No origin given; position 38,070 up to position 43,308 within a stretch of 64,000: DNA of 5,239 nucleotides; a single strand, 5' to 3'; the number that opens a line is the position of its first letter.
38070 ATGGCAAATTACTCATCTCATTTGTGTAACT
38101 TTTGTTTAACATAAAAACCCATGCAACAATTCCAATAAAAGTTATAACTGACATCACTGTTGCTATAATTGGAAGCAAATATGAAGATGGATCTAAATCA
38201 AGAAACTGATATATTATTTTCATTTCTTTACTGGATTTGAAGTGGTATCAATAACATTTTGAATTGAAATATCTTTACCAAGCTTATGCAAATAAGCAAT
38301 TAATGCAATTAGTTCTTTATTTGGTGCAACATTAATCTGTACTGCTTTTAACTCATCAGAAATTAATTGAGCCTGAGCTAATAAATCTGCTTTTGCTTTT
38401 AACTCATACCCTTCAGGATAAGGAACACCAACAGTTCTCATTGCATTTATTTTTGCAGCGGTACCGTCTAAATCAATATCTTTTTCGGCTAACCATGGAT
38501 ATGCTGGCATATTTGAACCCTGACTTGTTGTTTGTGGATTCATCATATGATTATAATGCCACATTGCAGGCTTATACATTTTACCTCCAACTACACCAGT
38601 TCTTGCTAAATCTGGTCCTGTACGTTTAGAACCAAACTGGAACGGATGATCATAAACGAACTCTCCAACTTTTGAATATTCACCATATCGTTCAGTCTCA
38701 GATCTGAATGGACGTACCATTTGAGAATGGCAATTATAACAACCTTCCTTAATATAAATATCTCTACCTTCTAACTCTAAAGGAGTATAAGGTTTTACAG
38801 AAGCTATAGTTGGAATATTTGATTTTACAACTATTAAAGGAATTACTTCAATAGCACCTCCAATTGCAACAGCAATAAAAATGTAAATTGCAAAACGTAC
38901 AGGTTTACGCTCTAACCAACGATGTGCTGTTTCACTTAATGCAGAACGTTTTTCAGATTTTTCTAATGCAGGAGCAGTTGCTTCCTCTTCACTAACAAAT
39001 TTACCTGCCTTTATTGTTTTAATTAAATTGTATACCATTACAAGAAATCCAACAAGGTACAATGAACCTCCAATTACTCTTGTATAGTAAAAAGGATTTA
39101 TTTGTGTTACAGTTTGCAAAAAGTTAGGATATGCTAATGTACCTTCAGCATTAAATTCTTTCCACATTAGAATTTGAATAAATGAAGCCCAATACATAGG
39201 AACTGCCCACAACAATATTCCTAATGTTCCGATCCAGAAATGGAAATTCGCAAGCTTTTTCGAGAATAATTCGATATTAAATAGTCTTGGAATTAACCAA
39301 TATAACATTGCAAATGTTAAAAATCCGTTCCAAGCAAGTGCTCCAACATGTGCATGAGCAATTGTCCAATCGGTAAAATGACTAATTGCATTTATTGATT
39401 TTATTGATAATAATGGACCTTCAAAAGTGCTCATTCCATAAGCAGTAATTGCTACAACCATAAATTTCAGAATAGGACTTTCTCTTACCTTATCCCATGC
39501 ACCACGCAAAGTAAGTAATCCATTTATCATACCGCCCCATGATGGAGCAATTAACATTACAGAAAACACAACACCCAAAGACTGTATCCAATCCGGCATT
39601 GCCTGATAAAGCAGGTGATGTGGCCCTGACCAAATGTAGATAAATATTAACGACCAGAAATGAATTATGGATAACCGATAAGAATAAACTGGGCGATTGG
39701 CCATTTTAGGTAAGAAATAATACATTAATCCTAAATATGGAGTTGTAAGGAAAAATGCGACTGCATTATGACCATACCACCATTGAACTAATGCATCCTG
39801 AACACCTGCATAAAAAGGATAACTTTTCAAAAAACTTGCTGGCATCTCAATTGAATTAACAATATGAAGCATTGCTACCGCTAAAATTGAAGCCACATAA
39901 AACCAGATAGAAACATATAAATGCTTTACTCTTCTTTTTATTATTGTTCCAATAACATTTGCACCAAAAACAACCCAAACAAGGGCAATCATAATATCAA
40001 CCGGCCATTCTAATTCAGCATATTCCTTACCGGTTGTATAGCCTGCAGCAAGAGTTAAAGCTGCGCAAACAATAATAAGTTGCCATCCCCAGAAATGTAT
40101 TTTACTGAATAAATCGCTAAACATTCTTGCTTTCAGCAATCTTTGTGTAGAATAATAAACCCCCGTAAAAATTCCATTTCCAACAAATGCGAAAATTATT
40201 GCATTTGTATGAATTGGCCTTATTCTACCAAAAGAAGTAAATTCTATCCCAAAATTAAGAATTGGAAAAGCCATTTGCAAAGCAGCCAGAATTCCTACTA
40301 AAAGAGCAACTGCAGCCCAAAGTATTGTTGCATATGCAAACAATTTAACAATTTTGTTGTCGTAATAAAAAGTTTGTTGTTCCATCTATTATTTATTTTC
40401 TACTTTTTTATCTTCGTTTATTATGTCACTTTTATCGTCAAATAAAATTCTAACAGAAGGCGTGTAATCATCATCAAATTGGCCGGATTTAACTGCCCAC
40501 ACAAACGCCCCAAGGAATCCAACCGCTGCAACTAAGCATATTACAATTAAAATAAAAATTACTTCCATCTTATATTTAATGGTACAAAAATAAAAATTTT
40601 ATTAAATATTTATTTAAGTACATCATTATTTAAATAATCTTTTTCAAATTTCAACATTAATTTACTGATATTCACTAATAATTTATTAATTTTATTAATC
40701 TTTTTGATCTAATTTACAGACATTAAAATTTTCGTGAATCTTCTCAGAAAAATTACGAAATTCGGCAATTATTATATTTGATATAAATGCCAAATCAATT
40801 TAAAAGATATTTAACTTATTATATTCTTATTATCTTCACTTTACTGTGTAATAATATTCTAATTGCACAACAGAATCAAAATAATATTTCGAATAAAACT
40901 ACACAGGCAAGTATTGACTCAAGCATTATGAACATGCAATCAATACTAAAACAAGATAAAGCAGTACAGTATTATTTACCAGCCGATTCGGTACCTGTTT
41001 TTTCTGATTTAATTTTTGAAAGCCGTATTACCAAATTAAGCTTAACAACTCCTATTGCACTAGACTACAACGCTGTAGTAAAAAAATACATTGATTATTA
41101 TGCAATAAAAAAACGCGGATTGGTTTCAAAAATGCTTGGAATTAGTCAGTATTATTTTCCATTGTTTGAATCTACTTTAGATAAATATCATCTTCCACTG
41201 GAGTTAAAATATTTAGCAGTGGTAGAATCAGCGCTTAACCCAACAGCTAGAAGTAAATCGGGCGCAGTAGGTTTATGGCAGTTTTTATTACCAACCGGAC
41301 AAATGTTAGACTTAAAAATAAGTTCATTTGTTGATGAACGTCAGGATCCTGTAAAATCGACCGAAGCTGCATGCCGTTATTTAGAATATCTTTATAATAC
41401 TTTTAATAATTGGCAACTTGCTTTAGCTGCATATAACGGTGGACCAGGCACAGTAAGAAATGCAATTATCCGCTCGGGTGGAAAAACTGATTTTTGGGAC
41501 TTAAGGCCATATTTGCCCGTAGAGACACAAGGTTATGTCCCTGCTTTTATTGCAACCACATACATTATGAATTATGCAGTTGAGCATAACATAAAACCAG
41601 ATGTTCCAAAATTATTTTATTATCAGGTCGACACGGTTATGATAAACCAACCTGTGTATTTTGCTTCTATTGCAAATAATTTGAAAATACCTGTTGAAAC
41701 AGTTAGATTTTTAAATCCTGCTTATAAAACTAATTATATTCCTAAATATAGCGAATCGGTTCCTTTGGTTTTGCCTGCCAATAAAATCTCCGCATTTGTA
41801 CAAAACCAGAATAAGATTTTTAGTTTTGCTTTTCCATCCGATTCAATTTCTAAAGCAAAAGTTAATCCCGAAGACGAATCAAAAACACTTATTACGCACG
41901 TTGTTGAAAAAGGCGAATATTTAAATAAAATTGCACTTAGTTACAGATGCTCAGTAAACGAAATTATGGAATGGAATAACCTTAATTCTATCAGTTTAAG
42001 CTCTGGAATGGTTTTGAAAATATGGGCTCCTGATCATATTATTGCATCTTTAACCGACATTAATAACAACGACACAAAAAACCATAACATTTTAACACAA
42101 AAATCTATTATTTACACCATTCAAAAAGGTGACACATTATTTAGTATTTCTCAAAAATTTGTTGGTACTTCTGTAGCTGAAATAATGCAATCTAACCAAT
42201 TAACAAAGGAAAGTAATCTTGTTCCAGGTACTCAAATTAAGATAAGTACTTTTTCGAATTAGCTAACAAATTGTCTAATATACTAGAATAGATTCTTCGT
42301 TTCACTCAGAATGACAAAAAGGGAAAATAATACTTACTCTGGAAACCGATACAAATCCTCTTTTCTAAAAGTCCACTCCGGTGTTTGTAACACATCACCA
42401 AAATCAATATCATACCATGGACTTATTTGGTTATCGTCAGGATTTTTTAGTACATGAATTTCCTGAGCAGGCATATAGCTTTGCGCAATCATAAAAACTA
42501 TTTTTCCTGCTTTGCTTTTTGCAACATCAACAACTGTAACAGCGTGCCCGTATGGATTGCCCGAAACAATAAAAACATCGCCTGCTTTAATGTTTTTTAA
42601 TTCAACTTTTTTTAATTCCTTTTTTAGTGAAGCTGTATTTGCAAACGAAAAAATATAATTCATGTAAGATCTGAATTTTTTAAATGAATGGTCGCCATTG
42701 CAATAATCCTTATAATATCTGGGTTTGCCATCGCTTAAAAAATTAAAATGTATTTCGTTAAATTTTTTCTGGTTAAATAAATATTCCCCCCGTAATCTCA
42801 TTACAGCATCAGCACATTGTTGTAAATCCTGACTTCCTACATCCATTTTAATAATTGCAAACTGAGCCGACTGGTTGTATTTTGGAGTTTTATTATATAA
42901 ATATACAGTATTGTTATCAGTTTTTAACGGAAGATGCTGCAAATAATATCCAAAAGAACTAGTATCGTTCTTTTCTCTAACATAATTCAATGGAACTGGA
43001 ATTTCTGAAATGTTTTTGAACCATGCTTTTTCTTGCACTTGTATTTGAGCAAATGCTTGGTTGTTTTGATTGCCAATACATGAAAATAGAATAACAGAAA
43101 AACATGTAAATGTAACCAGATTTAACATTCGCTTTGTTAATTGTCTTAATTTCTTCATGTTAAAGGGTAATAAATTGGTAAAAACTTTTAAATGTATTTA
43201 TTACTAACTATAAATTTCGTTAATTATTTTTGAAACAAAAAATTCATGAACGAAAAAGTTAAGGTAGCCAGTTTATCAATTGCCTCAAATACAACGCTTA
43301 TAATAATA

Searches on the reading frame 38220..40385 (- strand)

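Call 61: search_protein_families(library=pfam, proteins=[window:38220-40385:-], max_evalue=0.00001)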
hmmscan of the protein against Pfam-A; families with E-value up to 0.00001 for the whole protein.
window:38220-40385:- (721 aa): 2 families
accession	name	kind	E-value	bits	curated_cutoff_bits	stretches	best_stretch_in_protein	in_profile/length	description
PF00115.25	COX1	-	8.6e-112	374.6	34.8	1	11-441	1-435/436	Cytochrome C and Quinol oxidase polypeptide I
PF02433.20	FixO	-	2.4e-91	305.5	29.6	1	488-706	1-219/219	Cytochrome C oxidase, mono-heme subunit/FixO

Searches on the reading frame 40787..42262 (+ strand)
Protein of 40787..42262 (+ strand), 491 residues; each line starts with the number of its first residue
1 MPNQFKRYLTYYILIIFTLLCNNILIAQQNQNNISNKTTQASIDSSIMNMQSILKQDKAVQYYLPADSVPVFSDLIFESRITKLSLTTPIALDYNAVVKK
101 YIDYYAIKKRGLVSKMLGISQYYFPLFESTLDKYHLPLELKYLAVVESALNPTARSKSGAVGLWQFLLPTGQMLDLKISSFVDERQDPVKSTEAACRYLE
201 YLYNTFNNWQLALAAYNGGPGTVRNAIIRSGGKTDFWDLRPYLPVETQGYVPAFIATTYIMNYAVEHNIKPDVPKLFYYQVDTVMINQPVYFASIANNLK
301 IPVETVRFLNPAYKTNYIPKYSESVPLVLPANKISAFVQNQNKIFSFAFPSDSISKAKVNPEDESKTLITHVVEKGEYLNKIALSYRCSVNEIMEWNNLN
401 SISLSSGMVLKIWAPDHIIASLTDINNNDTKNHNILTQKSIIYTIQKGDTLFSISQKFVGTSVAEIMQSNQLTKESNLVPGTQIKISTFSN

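Call 61: search_protein_families(library=pfam, proteins=[window:40787-42262:+], max_evalue=0.00001)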
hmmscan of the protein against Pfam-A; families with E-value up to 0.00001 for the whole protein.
window:40787-42262:+ (491 aa): 3 families
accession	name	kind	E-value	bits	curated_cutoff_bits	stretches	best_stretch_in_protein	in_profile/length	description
PF01464.25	SLT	-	2e-27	95.5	21.3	1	132-233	9-111/117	Transglycosylase SLT domain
PF01476.26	LysM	-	2e-26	92.1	20.9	2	443-486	1-42/43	LysM domain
PF23473.1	LysM3_LYK4_5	-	3.3e-07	30.7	29.3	0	443-484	5-44/48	LYK4/5 LysM3 domain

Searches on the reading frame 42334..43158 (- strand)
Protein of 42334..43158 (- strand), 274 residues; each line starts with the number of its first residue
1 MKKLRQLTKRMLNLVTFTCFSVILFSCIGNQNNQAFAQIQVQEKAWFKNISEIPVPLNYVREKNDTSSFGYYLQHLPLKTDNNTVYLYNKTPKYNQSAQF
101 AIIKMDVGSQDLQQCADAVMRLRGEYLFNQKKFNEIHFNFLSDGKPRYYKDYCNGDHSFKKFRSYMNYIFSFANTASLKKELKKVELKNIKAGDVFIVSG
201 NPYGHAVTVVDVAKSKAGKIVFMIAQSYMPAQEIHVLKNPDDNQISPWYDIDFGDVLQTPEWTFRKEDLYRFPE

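Call 61: search_protein_families(library=pfam, proteins=[window:42334-43158:-], max_evalue=0.00001)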
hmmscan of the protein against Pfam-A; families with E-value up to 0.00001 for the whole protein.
window:42334-43158:- (274 aa): 1 family
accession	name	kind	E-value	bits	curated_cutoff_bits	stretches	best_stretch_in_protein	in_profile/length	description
PF16138.10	DUF4846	-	2.6e-79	266.5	37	2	156-271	125-239/239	Domain of unknown function (4846)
